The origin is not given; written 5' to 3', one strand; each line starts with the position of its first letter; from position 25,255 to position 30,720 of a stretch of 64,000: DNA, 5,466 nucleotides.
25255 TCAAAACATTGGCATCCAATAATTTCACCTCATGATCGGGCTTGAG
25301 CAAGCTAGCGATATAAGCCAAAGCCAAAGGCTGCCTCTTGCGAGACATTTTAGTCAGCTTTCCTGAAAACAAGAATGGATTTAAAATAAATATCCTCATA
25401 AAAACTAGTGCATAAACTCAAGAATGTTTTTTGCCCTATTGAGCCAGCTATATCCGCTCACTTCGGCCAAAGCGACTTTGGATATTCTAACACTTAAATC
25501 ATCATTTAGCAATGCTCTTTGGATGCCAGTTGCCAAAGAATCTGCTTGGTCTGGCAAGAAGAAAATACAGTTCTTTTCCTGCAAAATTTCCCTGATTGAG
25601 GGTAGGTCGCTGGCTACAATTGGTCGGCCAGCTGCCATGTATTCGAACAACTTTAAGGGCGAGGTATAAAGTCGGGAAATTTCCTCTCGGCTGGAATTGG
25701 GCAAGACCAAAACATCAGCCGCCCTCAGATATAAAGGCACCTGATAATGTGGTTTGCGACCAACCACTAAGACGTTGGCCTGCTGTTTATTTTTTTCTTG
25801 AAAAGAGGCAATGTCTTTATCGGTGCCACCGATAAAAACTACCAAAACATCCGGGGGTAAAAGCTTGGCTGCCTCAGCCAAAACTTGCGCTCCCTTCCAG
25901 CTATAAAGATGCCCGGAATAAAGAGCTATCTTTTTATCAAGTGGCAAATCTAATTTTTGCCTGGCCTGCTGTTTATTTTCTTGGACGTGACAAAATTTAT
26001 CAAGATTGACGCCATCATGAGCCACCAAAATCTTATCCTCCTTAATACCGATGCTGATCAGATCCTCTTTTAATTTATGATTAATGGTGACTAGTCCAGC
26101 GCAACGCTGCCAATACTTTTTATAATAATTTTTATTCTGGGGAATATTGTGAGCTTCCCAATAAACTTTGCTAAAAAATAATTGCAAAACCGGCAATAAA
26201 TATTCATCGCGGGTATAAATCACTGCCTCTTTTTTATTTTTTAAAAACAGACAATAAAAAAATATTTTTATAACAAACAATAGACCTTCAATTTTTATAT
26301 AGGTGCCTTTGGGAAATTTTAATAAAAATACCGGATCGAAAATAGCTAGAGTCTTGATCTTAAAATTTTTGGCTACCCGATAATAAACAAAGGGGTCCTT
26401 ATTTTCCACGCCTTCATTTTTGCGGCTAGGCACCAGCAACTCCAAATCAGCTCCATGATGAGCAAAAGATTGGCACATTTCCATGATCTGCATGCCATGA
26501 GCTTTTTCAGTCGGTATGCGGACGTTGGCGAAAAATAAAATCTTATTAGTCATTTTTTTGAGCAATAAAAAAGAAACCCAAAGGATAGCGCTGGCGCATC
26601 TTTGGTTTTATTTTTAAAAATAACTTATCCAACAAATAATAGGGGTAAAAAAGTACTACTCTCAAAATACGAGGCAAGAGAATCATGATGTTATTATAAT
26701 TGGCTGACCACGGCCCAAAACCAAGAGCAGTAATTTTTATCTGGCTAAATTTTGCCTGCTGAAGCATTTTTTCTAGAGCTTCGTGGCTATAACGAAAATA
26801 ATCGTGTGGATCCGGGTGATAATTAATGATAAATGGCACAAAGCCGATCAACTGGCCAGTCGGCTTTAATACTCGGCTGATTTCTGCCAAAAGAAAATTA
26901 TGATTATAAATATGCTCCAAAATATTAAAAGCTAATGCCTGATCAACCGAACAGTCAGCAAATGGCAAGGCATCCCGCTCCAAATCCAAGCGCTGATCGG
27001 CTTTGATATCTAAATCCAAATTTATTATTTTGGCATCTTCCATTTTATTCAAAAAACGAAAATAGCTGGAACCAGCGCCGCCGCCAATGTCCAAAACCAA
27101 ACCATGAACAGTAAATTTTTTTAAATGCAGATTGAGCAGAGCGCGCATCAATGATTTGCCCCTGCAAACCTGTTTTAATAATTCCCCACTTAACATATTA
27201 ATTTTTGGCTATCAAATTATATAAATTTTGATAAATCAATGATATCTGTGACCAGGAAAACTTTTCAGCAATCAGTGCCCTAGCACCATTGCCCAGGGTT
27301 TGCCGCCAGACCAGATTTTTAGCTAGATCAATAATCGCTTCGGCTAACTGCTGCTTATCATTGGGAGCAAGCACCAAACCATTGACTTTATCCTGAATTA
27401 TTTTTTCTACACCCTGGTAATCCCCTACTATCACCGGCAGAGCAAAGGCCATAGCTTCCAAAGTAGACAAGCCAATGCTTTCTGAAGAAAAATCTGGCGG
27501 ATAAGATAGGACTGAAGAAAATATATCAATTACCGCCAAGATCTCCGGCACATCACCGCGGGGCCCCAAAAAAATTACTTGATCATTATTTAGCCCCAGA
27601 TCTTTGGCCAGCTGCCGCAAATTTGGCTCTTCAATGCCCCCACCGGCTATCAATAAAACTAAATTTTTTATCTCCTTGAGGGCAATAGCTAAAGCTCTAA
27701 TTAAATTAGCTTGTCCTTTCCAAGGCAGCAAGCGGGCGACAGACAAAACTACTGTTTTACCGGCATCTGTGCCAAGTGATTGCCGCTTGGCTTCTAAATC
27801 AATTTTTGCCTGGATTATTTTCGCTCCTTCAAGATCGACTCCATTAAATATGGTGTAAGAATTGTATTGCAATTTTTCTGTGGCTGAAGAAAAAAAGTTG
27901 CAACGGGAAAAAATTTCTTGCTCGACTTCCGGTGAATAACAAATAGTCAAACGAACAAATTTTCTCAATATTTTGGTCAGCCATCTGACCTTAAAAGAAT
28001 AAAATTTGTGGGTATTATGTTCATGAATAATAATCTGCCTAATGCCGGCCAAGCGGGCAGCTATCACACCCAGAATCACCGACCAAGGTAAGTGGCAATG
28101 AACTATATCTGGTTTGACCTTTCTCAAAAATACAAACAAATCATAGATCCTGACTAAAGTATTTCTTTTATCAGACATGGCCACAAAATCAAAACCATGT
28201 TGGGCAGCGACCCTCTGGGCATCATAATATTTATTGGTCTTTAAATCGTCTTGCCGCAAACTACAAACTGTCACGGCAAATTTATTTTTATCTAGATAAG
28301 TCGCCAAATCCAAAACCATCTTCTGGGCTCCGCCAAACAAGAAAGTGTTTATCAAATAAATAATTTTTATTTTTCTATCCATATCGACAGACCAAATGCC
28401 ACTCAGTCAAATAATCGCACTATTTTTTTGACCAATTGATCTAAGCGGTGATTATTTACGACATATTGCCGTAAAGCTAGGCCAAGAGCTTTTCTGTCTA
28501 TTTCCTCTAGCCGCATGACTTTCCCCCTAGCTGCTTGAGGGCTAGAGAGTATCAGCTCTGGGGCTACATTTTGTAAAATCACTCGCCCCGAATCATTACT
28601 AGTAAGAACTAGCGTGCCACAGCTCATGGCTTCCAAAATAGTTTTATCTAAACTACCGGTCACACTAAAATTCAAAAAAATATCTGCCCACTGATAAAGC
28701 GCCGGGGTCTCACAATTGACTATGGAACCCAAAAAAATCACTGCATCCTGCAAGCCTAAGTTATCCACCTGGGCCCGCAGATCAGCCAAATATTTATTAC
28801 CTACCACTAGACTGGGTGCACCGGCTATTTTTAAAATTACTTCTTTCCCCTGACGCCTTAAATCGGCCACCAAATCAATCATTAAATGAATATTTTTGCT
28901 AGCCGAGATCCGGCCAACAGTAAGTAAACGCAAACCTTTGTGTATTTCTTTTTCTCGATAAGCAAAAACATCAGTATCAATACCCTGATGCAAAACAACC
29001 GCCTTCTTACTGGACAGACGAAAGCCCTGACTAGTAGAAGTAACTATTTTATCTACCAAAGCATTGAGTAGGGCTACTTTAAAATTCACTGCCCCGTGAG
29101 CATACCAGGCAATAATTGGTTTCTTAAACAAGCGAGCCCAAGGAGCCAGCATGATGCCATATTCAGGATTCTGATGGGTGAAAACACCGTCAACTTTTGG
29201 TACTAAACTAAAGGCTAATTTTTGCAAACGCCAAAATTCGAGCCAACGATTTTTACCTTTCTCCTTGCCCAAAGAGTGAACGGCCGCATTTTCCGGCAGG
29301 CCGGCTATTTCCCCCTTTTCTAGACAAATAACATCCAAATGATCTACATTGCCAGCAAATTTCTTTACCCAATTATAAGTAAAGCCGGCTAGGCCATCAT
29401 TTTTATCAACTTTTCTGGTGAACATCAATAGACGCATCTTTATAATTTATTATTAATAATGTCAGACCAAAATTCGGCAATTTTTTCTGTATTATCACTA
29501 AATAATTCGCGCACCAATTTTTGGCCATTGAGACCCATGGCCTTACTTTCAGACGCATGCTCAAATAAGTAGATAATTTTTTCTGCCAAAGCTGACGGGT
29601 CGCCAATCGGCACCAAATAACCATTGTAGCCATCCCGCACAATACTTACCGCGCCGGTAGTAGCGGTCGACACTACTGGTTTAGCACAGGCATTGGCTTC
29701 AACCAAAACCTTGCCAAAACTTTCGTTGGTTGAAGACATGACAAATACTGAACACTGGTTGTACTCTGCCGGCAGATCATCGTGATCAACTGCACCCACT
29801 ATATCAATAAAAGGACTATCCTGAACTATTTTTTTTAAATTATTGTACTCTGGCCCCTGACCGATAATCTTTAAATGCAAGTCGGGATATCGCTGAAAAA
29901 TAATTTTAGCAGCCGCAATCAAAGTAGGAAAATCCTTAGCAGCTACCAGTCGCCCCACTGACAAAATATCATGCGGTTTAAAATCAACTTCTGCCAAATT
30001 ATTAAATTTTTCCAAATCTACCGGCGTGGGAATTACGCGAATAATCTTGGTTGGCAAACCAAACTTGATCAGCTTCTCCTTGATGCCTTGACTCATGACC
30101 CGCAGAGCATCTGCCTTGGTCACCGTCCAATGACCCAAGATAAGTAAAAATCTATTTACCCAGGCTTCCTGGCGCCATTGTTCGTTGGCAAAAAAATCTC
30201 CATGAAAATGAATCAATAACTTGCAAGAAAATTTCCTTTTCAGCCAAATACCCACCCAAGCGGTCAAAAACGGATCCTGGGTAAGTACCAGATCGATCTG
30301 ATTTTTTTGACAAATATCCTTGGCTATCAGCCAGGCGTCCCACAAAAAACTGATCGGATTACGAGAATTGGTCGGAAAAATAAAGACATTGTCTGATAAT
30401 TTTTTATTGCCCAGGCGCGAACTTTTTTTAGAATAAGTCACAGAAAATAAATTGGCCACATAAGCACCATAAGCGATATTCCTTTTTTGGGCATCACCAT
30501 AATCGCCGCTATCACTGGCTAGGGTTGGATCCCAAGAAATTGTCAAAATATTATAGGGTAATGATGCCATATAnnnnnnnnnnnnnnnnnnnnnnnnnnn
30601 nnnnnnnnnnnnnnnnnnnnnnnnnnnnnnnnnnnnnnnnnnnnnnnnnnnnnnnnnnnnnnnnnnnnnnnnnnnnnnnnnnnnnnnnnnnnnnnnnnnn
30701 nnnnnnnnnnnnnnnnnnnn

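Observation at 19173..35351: Sixteen-gene glycan operon interleaving three B12-binding radical SAM enzymes, three SAM methyltransferases and seven GT4 transferases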

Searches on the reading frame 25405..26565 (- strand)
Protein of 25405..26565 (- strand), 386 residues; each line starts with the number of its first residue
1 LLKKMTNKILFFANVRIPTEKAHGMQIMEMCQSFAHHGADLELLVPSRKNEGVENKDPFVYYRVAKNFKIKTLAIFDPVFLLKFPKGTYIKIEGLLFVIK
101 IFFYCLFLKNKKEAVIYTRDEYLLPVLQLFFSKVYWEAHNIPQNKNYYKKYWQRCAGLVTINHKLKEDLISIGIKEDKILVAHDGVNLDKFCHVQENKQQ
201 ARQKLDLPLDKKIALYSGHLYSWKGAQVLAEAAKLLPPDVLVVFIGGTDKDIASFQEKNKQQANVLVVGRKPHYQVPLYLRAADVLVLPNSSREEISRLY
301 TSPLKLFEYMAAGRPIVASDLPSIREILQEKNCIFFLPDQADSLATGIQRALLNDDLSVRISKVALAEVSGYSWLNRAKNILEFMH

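Call 4: search_protein_families(library=pfam, proteins=[window:25405-26565:-], max_evalue=0.001)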
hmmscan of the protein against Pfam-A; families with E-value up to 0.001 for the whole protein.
window:25405-26565:- (386 aa): 4 families
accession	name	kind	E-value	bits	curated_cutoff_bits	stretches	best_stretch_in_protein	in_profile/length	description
PF00534.26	Glycos_transf_1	-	1.5e-24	86.9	26.4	1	198-363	2-167/172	Glycosyl transferases group 1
PF13692.12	Glyco_trans_1_4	-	4.2e-20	72.9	27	1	212-352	2-140/142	Glycosyl transferases group 1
PF13524.12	Glyco_trans_1_2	-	2.3e-09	37.8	25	1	248-383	22-144/144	Glycosyl transferase-like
PF13439.12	Glyco_transf_4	-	6.2e-05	23.5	28.5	0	144-190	123-170/170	Glycosyltransferase Family 4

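Call 62: search_protein_families(library=ncbifam, proteins=[window:25405-26565:-], max_evalue=1e-15)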
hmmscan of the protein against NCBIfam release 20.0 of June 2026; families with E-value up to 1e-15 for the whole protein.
window:25405-26565:- (386 aa): 3 families
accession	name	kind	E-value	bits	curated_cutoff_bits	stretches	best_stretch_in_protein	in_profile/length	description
TIGR04063.1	stp3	hypoth_equivalog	4.8e-27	94.9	442.05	1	153-363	156-369/397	TIGR04063 family PEP-CTERM/XrtA system glycosyltransferase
NF047684.1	TeichurnBiosyTuaC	equivalog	6e-24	84.7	550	1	128-365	138-365/391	teichuronic acid biosynthesis protein TuaC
NF007640.0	PRK10307.1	subfamily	2.4e-18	66.2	276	1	155-366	172-382/411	WcaI family glycosyltransferase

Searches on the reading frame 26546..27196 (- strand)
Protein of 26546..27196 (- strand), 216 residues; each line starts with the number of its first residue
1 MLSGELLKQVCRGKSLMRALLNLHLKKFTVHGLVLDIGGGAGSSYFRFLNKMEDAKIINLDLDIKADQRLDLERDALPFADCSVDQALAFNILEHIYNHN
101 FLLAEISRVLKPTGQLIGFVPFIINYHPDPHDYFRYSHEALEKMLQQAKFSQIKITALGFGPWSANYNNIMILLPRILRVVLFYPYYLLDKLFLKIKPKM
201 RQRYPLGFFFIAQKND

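Call 3: search_protein_families(library=pfam, proteins=[window:26546-27196:-], max_evalue=0.001)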
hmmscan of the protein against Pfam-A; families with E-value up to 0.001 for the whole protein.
window:26546-27196:- (216 aa): 5 families
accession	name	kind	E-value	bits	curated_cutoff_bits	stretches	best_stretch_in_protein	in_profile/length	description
PF08241.18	Methyltransf_11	-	1.6e-09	38.7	21.2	1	35-117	1-94/95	Methyltransferase domain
PF13649.12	Methyltransf_25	-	5.4e-07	30.6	27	1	34-114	1-97/97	Methyltransferase domain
PF08242.18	Methyltransf_12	-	2.3e-06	28.7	30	1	35-116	1-98/98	Methyltransferase domain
PF13489.12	Methyltransf_23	-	1.6e-05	25.1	27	1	16-117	8-115/164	Methyltransferase domain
PF13847.12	Methyltransf_31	-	2.1e-05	24.7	27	0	34-117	7-108/145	Methyltransferase domain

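Call 5: search_protein_families(library=ncbifam, proteins=[window:26546-27196:-], max_evalue=0.001)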
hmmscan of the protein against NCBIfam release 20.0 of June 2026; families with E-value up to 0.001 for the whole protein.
window:26546-27196:- (216 aa): 5 families
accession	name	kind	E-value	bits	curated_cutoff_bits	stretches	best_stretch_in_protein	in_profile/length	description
NF045667.1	MTase_DVU1556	equivalog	4.2e-08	32.9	155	1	23-117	15-118/213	DVU_1556 family methyltransferase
TIGR01934.1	MenG_MenH_UbiE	subfamily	0.00018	20.9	158.35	0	34-117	43-140/223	ubiquinone/menaquinone biosynthesis methyltransferase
NF041537.1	ArsM_AhpD_UU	exception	0.00025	19.9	510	1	62-117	124-179/345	arsenite methyltransferase/AhpD domain selenoprotein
NF052510.1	methyltran_MpqE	exception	0.00074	19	335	0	70-117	103-150/234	methyl-plastoquinone biosynthesis methyltransferase MpqE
NF045823.1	PthPhpthDimycoMt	equivalog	0.00089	18.5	300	0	75-117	123-165/256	phthiotriol/phenolphthiotriol dimycocerosates methyltransferase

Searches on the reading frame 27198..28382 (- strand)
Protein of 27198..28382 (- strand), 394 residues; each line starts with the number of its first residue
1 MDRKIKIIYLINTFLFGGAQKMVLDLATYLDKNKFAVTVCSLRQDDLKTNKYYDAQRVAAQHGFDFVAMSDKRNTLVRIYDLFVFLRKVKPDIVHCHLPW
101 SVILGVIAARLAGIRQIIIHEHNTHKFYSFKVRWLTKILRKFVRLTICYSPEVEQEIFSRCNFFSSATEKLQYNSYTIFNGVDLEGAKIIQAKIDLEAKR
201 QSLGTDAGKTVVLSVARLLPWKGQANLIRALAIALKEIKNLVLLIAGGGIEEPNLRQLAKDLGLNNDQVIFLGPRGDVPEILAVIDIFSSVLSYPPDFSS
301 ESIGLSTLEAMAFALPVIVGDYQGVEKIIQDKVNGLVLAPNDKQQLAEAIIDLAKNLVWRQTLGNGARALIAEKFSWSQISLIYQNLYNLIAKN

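Call 3: search_protein_families(library=pfam, proteins=[window:27198-28382:-], max_evalue=0.001)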
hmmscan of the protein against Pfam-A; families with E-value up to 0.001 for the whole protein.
window:27198-28382:- (394 aa): 6 families
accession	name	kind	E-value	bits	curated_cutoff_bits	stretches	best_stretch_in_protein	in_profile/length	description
PF00534.26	Glycos_transf_1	-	6.1e-34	117.5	26.4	1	197-367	3-169/172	Glycosyl transferases group 1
PF13692.12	Glyco_trans_1_4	-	3.1e-28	99.2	27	1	210-356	2-142/142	Glycosyl transferases group 1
PF13439.12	Glyco_transf_4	-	3.2e-19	70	28.5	1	16-162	1-153/170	Glycosyltransferase Family 4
PF13477.12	Glyco_trans_4_2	-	6.5e-10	39.7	23.4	1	20-131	10-115/139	Glycosyl transferase 4-like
PF13579.12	Glyco_trans_4_4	-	7.6e-09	36.5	29.7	1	17-144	1-122/158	Glycosyl transferase 4-like domain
PF20706.3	GT4-conflict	-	0.00013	21.5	26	1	207-379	195-380/385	Family 4 Glycosyltransferase in conflict systems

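Call 62: search_protein_families(library=ncbifam, proteins=[window:27198-28382:-], max_evalue=1e-15)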
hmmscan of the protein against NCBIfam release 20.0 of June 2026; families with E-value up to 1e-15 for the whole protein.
window:27198-28382:- (394 aa): 6 families
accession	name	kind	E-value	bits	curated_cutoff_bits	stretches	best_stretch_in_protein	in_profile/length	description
TIGR03088.1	stp2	hypoth_equivalog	7.7e-45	153.5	409.05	1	6-389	3-371/374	TIGR03088 family PEP-CTERM/XrtA system glycosyltransferase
TIGR03999.1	thiol_BshA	equivalog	2.1e-23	82.9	273.7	1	176-391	170-373/375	N-acetyl-alpha-D-glucosaminyl L-malate synthase BshA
TIGR04063.1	stp3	hypoth_equivalog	1.5e-22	80.1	442.05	1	177-391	184-395/397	TIGR04063 family PEP-CTERM/XrtA system glycosyltransferase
NF041876.1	EPS_EpsE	equivalog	5.3e-22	78.6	400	1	205-378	210-383/389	exopolysaccharide biosynthesis GT4 family glycosyltransferase EpsE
TIGR03449.1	mycothiol_MshA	equivalog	3.2e-19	69.1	462.5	1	179-389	194-401/406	D-inositol-3-phosphate glycosyltransferase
TIGR02149.1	glgA_Coryne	subfamily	4.7e-18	65.5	302.4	1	15-389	14-388/391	glycogen synthase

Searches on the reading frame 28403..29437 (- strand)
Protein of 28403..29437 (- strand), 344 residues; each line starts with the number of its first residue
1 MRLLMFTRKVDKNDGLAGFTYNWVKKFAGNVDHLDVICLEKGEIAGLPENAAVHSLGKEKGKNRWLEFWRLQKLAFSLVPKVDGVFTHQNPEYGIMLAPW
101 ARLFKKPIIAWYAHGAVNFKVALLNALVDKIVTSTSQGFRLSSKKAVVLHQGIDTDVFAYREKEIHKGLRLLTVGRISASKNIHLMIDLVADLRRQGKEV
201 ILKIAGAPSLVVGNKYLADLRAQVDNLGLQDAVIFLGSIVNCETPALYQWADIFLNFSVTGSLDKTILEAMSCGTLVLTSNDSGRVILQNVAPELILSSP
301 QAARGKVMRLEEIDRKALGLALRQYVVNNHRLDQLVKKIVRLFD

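Call 3: search_protein_families(library=pfam, proteins=[window:28403-29437:-], max_evalue=0.001)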
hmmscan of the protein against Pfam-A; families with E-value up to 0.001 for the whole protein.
window:28403-29437:- (344 aa): 3 families
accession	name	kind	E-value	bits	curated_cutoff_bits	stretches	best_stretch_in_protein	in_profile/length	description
PF00534.26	Glycos_transf_1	-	2.5e-19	69.9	26.4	1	166-284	13-126/172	Glycosyl transferases group 1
PF13692.12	Glyco_trans_1_4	-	1.4e-16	61.5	27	1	170-291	3-118/142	Glycosyl transferases group 1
PF13524.12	Glyco_trans_1_2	-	3e-06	27.7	25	1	211-339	19-142/144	Glycosyl transferase-like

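Call 62: search_protein_families(library=ncbifam, proteins=[window:28403-29437:-], max_evalue=1e-15)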
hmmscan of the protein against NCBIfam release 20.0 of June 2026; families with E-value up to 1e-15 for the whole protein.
window:28403-29437:- (344 aa): 1 family
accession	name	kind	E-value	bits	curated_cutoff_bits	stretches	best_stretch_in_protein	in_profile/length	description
NF041876.1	EPS_EpsE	equivalog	1.5e-18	67.2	400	1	143-284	185-329/389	exopolysaccharide biosynthesis GT4 family glycosyltransferase EpsE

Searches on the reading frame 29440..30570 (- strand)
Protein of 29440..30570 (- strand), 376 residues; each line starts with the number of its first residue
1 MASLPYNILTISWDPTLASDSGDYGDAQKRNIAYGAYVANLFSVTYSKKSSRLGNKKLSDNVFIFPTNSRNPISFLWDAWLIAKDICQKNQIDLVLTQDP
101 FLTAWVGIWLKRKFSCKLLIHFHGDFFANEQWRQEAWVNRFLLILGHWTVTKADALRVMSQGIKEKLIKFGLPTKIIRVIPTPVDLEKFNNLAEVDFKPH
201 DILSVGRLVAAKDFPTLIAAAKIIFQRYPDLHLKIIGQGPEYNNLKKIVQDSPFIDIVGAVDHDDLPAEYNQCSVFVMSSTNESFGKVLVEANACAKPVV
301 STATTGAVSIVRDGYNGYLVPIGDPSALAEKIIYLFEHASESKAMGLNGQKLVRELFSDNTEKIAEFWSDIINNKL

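Call 3: search_protein_families(library=pfam, proteins=[window:29440-30570:-], max_evalue=0.001)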
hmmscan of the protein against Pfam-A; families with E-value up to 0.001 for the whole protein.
window:29440-30570:- (376 aa): 6 families
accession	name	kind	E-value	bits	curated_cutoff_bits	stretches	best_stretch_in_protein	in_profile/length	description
PF00534.26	Glycos_transf_1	-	8.6e-36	123.5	26.4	1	198-351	14-171/172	Glycosyl transferases group 1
PF13692.12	Glyco_trans_1_4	-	5e-31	108.3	27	1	200-337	2-141/142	Glycosyl transferases group 1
PF13439.12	Glyco_transf_4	-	8e-16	59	28.5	1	62-188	43-170/170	Glycosyltransferase Family 4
PF13579.12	Glyco_trans_4_4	-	4.9e-11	43.7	29.7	1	73-181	57-156/158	Glycosyl transferase 4-like domain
PF13524.12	Glyco_trans_1_2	-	1e-06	29.2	25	1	227-355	11-131/144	Glycosyl transferase-like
PF20706.3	GT4-conflict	-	1.8e-06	27.7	26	1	175-314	173-323/385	Family 4 Glycosyltransferase in conflict systems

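Call 62: search_protein_families(library=ncbifam, proteins=[window:29440-30570:-], max_evalue=1e-15)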
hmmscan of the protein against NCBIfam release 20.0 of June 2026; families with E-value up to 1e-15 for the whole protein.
window:29440-30570:- (376 aa): 14 families
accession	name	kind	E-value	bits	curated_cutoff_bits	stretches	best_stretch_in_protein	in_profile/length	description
NF041876.1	EPS_EpsE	equivalog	1.2e-27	97.2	400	1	172-360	184-383/389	exopolysaccharide biosynthesis GT4 family glycosyltransferase EpsE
TIGR03088.1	stp2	hypoth_equivalog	3e-23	82.5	409.05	1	191-360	186-360/374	TIGR03088 family PEP-CTERM/XrtA system glycosyltransferase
TIGR03999.1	thiol_BshA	equivalog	8.5e-22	77.6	273.7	1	147-360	139-360/375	N-acetyl-alpha-D-glucosaminyl L-malate synthase BshA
TIGR04063.1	stp3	hypoth_equivalog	4.5e-21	75.2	442.05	1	85-355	86-377/397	TIGR04063 family PEP-CTERM/XrtA system glycosyltransferase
NF050063.1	ProtGlycPglJ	equivalog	6e-21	75.1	500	1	135-339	130-333/363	N-acetylgalactosamine-N,N'-diacetylbacillosaminyl-diphospho-undecaprenol 4-alpha-N-acetylgalactosaminyltransferase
NF047880.1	glyco_SdgA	exception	2.6e-20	72.5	800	1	180-373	296-488/488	serine-aspartate repeat adhesin O-glycosyltransferase SdgA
TIGR02149.1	glgA_Coryne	subfamily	5.5e-18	65.3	302.4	1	149-361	141-378/391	glycogen synthase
NF053787.1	GlcN_PG_synth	equivalog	6.3e-18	64.7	480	1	43-358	39-344/361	N-acetylglucosaminyl phosphatidylglycerol synthase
NF038229.1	Glyco4_Geo_Pelo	equivalog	3.2e-17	62.6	400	1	149-363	106-326/338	GPMC system family 4 glycosyltransferase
TIGR04157.1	glyco_rSAM_CFB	subfamily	3.3e-17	62.6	400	1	202-358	230-394/406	TIGR04157 family glycosyltransferase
NF038011.1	PelF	equivalog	8.8e-17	61.3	100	1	132-360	238-479/489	GT4 family glycosyltransferase PelF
TIGR03449.1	mycothiol_MshA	equivalog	1.1e-16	60.7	462.5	1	150-366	162-398/406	D-inositol-3-phosphate glycosyltransferase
TIGR02918.1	TIGR02918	equivalog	1.7e-16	60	574.6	1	176-373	298-498/500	accessory Sec system glycosyltransferase GtfA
NF047881.1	glyco_SdgB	exception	7.9e-16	57.8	800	1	177-370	297-491/496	serine-aspartate repeat adhesin O-glycosyltransferase SdgB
